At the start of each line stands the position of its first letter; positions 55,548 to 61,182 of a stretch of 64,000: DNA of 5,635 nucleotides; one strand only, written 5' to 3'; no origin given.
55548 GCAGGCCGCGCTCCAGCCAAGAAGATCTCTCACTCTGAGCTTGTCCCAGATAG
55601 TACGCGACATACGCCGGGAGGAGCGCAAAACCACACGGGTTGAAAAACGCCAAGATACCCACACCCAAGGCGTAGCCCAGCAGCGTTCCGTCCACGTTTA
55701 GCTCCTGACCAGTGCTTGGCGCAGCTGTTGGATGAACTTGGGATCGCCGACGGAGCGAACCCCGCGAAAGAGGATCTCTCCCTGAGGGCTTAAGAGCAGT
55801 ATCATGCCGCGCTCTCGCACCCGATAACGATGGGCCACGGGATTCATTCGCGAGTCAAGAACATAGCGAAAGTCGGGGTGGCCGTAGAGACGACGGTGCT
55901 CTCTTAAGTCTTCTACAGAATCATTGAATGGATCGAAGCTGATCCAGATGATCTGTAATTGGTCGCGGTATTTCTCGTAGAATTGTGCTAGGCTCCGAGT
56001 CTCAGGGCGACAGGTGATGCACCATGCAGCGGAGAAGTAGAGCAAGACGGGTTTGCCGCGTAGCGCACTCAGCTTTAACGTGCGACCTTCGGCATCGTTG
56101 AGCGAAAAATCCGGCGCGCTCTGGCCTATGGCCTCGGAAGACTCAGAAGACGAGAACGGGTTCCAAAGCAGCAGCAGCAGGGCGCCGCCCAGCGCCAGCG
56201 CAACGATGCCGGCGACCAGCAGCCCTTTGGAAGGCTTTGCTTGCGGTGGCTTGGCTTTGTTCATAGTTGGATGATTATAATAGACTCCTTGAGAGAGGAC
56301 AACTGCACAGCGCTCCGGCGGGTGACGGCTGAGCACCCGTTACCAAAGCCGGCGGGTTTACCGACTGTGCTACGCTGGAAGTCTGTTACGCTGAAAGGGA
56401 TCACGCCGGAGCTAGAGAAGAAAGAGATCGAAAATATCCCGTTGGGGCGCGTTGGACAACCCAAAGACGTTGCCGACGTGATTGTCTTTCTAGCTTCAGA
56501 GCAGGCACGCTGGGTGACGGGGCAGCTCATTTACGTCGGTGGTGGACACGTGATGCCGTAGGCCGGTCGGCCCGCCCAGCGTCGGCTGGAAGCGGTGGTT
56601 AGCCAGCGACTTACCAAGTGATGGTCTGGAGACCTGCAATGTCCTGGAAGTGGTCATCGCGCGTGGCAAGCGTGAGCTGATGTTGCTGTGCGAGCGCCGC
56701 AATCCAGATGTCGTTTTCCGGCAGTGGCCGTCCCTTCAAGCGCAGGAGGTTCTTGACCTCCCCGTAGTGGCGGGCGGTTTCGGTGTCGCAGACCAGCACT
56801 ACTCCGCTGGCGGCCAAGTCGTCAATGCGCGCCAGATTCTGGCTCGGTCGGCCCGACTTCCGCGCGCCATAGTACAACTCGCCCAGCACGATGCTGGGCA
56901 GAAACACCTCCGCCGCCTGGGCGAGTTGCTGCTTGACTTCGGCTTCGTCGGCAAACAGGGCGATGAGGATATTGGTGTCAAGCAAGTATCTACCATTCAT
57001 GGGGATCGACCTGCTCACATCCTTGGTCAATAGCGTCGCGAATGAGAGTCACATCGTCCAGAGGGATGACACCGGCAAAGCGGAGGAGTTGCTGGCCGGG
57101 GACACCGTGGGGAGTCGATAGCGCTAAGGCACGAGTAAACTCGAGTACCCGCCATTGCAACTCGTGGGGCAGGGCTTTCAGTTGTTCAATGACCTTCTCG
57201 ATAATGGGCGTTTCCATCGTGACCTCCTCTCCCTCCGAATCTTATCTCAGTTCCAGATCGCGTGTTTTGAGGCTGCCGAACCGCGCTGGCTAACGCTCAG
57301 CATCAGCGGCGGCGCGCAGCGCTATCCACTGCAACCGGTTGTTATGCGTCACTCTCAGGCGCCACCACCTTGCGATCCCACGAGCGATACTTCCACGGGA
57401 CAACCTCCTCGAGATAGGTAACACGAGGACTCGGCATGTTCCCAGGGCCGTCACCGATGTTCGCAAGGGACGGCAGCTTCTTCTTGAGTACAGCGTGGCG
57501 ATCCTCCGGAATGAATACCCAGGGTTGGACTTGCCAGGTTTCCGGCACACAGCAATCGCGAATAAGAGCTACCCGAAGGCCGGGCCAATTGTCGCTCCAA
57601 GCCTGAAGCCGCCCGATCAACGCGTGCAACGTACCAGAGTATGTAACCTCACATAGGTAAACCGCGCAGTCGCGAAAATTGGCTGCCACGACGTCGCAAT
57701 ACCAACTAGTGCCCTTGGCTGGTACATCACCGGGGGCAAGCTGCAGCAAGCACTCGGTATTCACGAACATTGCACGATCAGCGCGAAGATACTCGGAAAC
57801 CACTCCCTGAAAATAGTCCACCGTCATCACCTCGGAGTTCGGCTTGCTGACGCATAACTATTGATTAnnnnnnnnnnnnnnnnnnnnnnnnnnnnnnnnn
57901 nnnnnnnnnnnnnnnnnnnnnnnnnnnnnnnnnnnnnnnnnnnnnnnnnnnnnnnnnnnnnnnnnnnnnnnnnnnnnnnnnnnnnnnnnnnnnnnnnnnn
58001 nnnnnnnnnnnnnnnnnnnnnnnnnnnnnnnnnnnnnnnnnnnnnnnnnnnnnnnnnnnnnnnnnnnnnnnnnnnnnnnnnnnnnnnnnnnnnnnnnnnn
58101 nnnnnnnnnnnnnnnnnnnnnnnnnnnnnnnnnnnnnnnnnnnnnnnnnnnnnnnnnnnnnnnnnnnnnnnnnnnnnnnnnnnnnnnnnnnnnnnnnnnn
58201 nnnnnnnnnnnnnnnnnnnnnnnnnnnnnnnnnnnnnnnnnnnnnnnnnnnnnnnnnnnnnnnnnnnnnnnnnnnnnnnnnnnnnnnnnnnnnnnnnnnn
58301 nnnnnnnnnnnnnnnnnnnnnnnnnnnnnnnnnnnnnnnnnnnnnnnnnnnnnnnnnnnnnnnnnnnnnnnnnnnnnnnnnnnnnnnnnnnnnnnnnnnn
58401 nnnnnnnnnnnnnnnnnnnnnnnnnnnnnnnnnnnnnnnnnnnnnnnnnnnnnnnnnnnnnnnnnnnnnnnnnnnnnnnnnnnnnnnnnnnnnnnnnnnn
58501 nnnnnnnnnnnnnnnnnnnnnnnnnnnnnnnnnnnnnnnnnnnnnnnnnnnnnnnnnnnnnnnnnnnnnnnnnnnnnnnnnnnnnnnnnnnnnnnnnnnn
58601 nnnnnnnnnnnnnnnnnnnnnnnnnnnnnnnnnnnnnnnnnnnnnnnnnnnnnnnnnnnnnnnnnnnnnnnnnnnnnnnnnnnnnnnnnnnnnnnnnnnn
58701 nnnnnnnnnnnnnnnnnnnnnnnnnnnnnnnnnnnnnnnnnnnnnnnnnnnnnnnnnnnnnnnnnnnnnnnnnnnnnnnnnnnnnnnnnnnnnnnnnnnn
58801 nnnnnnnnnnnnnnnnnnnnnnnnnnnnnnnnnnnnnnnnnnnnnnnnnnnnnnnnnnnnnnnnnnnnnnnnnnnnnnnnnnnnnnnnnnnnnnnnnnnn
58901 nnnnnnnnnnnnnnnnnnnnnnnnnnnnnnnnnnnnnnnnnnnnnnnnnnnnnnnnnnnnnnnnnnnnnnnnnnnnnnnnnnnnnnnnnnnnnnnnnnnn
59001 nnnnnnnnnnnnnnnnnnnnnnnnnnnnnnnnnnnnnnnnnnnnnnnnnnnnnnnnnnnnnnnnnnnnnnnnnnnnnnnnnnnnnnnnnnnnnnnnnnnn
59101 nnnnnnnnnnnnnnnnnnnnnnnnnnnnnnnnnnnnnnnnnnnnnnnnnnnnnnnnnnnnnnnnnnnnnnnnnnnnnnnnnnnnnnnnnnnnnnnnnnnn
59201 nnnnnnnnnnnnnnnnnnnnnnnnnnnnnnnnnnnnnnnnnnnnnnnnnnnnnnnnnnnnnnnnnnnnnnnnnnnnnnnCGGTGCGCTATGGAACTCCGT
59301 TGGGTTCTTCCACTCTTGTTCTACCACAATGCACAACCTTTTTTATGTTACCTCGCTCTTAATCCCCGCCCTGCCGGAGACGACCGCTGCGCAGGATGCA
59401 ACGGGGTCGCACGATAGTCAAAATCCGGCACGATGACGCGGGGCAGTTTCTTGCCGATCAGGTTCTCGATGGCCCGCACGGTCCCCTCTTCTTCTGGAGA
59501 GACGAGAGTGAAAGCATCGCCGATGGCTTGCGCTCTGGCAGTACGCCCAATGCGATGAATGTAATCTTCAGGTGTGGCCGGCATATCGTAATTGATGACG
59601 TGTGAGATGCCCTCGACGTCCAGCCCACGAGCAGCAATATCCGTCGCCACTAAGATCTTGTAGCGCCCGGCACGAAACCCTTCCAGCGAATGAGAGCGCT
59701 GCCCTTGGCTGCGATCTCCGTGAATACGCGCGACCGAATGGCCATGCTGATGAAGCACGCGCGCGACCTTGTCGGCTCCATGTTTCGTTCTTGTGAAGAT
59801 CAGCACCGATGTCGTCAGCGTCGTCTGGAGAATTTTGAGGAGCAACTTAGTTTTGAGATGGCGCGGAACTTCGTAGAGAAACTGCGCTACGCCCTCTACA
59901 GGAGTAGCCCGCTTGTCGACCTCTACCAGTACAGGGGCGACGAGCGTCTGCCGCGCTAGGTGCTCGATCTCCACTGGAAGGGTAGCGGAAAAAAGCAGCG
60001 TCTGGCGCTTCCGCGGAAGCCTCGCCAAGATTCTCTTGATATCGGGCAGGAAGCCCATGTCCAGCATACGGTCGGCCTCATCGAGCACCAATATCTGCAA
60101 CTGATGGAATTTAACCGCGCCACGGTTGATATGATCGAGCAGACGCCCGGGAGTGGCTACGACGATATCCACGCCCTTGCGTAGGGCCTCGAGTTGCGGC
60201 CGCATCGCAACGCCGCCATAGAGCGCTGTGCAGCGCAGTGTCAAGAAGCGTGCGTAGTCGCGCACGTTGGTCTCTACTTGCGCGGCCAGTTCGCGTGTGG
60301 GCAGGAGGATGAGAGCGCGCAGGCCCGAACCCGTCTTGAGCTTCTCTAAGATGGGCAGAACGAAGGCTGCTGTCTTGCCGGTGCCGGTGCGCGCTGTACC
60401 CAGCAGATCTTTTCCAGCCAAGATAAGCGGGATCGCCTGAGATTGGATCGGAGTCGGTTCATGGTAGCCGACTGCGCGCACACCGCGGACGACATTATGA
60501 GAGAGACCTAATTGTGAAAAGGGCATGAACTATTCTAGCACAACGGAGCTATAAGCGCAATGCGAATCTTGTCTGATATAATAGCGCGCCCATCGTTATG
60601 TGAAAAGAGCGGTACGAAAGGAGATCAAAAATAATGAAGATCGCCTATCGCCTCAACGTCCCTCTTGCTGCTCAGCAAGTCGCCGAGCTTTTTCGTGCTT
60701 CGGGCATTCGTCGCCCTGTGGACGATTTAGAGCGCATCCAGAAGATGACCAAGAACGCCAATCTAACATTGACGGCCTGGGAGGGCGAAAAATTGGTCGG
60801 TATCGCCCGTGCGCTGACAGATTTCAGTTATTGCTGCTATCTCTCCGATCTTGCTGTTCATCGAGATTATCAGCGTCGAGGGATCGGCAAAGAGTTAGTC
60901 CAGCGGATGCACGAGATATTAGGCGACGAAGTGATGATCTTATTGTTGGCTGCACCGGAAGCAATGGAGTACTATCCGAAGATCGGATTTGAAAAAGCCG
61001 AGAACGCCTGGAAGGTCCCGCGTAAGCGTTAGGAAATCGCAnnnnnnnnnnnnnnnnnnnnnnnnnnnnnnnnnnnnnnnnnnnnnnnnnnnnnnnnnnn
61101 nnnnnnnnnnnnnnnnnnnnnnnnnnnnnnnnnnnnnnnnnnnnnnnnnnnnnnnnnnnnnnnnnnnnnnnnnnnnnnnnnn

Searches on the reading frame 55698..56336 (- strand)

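Call 34: search_protein_families(library=pfam, proteins=[window:55698-56336:-], max_evalue=0.001)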
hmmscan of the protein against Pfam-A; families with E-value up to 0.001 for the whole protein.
window:55698-56336:- (212 aa): 4 families
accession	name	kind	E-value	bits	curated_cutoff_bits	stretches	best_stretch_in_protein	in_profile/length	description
PF00578.27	AhpC-TSA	-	5e-17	62.4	26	1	70-175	1-102/124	AhpC/TSA family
PF13905.12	Thioredoxin_8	-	8.8e-13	48.9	27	1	94-188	1-94/94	Thioredoxin-like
PF08534.16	Redoxin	-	6.3e-11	42.7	26.6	1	71-163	3-94/148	Redoxin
PF02630.20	SCO1-SenC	-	2.7e-07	31.1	22.8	1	75-149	2-80/134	SCO1/SenC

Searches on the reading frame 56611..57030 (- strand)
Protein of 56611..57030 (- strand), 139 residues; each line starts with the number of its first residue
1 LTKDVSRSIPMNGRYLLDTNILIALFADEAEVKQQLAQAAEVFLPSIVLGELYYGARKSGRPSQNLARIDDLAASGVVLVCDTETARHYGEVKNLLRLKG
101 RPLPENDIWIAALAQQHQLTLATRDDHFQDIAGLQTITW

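Call 34: search_protein_families(library=pfam, proteins=[window:56611-57030:-], max_evalue=0.001)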
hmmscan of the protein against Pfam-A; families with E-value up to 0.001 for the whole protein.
window:56611-57030:- (139 aa): 1 family
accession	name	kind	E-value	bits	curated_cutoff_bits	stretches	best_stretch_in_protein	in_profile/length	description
PF01850.27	PIN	-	1.1e-22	81.3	23.6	1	15-133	1-119/120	PIN domain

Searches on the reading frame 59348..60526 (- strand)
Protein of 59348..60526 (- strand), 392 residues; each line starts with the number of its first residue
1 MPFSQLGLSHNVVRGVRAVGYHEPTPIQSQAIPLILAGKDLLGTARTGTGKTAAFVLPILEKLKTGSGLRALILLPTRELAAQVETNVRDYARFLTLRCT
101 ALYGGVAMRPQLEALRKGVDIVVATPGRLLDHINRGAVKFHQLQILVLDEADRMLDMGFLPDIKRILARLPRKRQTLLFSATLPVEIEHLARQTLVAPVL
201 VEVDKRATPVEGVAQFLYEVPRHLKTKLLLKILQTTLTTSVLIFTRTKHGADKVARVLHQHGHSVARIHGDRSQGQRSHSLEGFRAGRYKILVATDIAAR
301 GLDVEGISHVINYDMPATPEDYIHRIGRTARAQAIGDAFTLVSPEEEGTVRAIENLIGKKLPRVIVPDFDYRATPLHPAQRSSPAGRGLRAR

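Call 34: search_protein_families(library=pfam, proteins=[window:59348-60526:-], max_evalue=0.001)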
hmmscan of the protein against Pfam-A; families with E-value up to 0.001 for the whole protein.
window:59348-60526:- (392 aa): 3 families
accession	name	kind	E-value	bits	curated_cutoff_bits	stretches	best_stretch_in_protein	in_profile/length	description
PF00270.35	DEAD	-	6.3e-54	182.6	26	1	25-188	1-165/167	DEAD/DEAH box helicase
PF00271.37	Helicase_C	-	1.9e-33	115.4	23.5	1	225-332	2-109/110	Helicase conserved C-terminal domain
PF04851.21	ResIII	-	1.1e-06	29.1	22.5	1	39-183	24-162/164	Type III restriction enzyme, res subunit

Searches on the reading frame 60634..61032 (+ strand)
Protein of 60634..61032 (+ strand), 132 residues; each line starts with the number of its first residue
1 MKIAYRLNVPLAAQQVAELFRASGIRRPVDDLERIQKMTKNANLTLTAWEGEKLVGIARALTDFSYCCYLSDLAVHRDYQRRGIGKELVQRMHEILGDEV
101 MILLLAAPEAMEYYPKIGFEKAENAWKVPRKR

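Call 34: search_protein_families(library=pfam, proteins=[window:60634-61032:+], max_evalue=0.001)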
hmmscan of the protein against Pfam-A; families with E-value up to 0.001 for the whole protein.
window:60634-61032:+ (132 aa): 5 families
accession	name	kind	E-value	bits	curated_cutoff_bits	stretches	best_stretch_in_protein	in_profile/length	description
PF13673.13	Acetyltransf_10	-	6.2e-14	52.5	23.6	1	33-123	20-111/128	Acetyltransferase (GNAT) domain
PF00583.31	Acetyltransf_1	-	5.6e-13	49.6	20.7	1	33-119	22-116/116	Acetyltransferase (GNAT) family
PF13508.13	Acetyltransf_7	-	6.8e-13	49.2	27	1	45-121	5-84/84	Acetyltransferase (GNAT) domain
PF13527.13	Acetyltransf_9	-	2.8e-06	27.8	25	1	44-121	42-126/127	Acetyltransferase (GNAT) domain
PF08445.16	FR47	-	1.1e-05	25.8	22.1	1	66-125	20-84/86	FR47-like protein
